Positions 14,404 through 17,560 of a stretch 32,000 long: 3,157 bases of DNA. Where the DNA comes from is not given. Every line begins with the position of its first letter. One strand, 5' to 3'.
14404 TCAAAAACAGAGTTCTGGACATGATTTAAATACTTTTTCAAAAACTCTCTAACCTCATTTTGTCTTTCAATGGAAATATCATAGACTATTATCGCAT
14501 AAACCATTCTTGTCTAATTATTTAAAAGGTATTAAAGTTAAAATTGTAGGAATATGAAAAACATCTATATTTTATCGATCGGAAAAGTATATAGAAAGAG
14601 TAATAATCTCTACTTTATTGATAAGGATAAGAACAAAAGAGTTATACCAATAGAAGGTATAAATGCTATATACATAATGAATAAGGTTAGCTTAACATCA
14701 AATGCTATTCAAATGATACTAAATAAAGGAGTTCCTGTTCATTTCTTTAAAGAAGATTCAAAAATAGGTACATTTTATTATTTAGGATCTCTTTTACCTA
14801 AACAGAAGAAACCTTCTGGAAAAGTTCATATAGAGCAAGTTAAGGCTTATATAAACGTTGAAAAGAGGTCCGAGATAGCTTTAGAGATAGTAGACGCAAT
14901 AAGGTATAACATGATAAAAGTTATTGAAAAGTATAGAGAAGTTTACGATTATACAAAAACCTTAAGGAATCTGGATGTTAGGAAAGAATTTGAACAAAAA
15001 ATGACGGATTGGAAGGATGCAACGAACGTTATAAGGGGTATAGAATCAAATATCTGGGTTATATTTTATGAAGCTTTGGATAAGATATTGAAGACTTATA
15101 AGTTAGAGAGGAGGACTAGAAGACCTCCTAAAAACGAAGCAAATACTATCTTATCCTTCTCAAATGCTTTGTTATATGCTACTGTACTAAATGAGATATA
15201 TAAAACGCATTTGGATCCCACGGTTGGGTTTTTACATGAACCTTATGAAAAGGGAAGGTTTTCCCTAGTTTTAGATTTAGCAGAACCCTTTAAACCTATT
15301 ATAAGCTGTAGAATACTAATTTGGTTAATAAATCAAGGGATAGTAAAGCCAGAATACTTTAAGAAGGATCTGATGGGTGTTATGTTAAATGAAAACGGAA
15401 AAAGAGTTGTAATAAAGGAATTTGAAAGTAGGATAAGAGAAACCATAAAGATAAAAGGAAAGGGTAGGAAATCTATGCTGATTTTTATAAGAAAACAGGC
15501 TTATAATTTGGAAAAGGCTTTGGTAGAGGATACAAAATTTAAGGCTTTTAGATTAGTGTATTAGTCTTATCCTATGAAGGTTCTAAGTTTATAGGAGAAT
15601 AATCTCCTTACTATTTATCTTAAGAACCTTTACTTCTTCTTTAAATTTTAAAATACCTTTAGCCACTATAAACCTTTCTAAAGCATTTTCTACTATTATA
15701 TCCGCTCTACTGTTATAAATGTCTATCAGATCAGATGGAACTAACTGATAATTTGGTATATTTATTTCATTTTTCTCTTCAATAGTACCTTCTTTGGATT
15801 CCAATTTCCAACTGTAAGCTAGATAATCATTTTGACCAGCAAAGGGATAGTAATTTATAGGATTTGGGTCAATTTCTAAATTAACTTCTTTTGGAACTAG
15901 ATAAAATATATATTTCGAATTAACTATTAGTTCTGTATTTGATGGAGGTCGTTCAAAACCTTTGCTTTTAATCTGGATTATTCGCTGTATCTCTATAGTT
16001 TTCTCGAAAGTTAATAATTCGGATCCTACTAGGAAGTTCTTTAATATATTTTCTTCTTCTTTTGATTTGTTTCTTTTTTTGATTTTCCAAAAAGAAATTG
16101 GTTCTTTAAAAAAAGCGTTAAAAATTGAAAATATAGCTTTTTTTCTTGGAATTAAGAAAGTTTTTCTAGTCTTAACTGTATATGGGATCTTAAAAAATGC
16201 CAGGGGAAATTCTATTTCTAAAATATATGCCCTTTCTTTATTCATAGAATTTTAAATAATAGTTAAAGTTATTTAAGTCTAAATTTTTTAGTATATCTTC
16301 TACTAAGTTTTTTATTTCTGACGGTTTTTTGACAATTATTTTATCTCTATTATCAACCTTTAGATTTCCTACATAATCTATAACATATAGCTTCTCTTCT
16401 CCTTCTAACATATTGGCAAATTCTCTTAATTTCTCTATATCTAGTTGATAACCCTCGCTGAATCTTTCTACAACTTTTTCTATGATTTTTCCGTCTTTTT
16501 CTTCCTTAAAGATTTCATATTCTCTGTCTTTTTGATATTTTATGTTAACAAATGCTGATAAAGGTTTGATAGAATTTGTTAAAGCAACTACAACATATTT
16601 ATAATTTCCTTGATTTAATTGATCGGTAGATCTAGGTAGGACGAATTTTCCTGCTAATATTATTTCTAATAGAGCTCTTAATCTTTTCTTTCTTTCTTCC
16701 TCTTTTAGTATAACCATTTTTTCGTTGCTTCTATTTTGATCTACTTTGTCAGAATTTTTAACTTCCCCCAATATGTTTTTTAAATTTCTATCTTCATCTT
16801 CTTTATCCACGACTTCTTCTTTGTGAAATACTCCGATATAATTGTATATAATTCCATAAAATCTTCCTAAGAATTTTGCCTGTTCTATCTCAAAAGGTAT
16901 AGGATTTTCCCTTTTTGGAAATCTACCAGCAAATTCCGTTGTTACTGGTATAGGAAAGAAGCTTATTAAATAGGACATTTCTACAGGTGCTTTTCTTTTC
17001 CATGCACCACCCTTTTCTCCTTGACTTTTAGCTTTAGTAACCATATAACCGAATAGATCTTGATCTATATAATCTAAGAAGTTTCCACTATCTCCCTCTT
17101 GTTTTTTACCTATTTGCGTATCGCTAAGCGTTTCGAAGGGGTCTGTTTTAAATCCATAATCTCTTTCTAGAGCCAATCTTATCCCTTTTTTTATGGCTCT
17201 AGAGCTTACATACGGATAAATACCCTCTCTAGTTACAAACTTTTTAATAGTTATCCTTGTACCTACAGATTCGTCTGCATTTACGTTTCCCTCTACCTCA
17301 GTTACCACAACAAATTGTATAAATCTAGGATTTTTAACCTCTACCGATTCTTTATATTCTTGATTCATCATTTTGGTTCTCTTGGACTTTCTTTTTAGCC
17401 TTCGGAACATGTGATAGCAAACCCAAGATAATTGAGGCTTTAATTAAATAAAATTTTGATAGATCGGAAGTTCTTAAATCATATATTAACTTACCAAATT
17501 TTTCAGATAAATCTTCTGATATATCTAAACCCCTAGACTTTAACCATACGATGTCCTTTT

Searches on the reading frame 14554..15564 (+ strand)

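Call 8: search_protein_families(library=pfam, proteins=[window:14554-15564:+], max_evalue=0.01)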
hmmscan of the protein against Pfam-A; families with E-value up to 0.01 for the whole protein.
window:14554-15564:+ (336 aa): 1 family
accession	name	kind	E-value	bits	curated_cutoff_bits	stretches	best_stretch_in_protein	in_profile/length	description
PF01867.21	Cas_Cas1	-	1.4e-71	241.4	22.3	1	4-291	1-282/283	CRISPR associated protein Cas1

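Call 43: search_protein_families(library=ncbifam, proteins=[window:14554-15564:+], max_evalue=0.001)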
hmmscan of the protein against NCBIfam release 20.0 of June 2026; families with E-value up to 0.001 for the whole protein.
window:14554-15564:+ (336 aa): 10 families
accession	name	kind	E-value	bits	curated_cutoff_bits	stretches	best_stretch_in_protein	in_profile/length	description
TIGR03641.1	cas1_HMARI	exception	2e-101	339.5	304.1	1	2-334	1-322/324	type I-B CRISPR-associated endonuclease Cas1b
TIGR00287.1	cas1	equivalog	3.7e-78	262.9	71.7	1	3-330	1-326/327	CRISPR-associated endonuclease Cas1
TIGR04093.1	cas1_CYANO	exception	1.7e-47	162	385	1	11-332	11-331/334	type I-D CRISPR-associated endonuclease Cas1d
NF049935.1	cas4g_cas1g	exception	2.9e-43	148.2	560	1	5-299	218-508/546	CRISPR-associated endonuclease Cas4g/Cas1g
TIGR03640.1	cas1_DVULG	exception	6.4e-35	120.9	385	1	4-323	6-328/340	type I-C CRISPR-associated endonuclease Cas1c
TIGR03983.1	cas1_MYXAN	equivalog_domain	7.2e-26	91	358.05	1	11-299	22-309/347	type I-MYXAN CRISPR-associated endonuclease Cas1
TIGR03639.1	cas1_NMENI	exception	6.5e-12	45.3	120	1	2-277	2-253/278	type II CRISPR-associated endonuclease Cas1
TIGR03638.1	cas1_ECOLI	exception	3.9e-11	42.7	215.6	1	160-248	133-221/269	type I-E CRISPR-associated endonuclease Cas1e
TIGR04329.1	cas1_PREFRAN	exception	2.2e-09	36.9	300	1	14-279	20-270/317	type V CRISPR-associated endonuclease Cas1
TIGR03637.1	cas1_YPEST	exception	0.00014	21.4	150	1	2-246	7-259/307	type I-F CRISPR-associated endonuclease Cas1f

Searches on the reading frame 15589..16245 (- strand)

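Call 8: search_protein_families(library=pfam, proteins=[window:15589-16245:-], max_evalue=0.01)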
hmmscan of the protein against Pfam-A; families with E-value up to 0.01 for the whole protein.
window:15589-16245:- (218 aa): 0 families

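Call 43: search_protein_families(library=ncbifam, proteins=[window:15589-16245:-], max_evalue=0.001)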
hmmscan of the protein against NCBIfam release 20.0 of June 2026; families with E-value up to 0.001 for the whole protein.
window:15589-16245:- (218 aa): 1 family
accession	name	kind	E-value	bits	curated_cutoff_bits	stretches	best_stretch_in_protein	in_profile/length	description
TIGR02593.1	CRISPR_cas5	subfamily_domain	0.00048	19.8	17.8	1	8-35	3-30/43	CRISPR-associated protein Cas5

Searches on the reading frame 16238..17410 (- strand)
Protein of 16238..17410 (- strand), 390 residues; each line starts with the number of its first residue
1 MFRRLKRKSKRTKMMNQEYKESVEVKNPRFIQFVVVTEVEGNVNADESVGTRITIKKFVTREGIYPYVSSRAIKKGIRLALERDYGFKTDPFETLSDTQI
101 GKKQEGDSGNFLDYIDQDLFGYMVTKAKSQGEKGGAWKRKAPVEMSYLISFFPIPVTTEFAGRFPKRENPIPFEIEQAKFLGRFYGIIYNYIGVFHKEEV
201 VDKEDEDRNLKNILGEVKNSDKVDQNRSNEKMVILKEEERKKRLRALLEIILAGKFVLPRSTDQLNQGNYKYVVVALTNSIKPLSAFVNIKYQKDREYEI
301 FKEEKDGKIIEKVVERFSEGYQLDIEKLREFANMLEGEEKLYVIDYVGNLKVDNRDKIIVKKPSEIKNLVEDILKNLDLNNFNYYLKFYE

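Call 8: search_protein_families(library=pfam, proteins=[window:16238-17410:-], max_evalue=0.01)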
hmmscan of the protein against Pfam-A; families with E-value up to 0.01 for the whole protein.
window:16238-17410:- (390 aa): 1 family
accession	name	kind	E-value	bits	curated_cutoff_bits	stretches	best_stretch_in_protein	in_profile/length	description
PF01905.21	DevR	-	2.3e-10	40.5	23.8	1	43-288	12-259/270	CRISPR-associated negative auto-regulator DevR/Csa2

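Call 43: search_protein_families(library=ncbifam, proteins=[window:16238-17410:-], max_evalue=0.001)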
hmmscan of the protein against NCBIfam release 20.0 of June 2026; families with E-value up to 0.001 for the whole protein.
window:16238-17410:- (390 aa): 2 families
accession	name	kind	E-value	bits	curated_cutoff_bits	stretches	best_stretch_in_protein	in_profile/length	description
TIGR02585.1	cas_Cst2_DevR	exception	1.1e-31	110.1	72.75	1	38-332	5-288/321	type I-B CRISPR-associated protein Cas7/Cst2/DevR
TIGR01875.1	cas_MJ0381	subfamily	8.4e-19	67.6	67.3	1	37-250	7-208/240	DevR family CRISPR-associated autoregulator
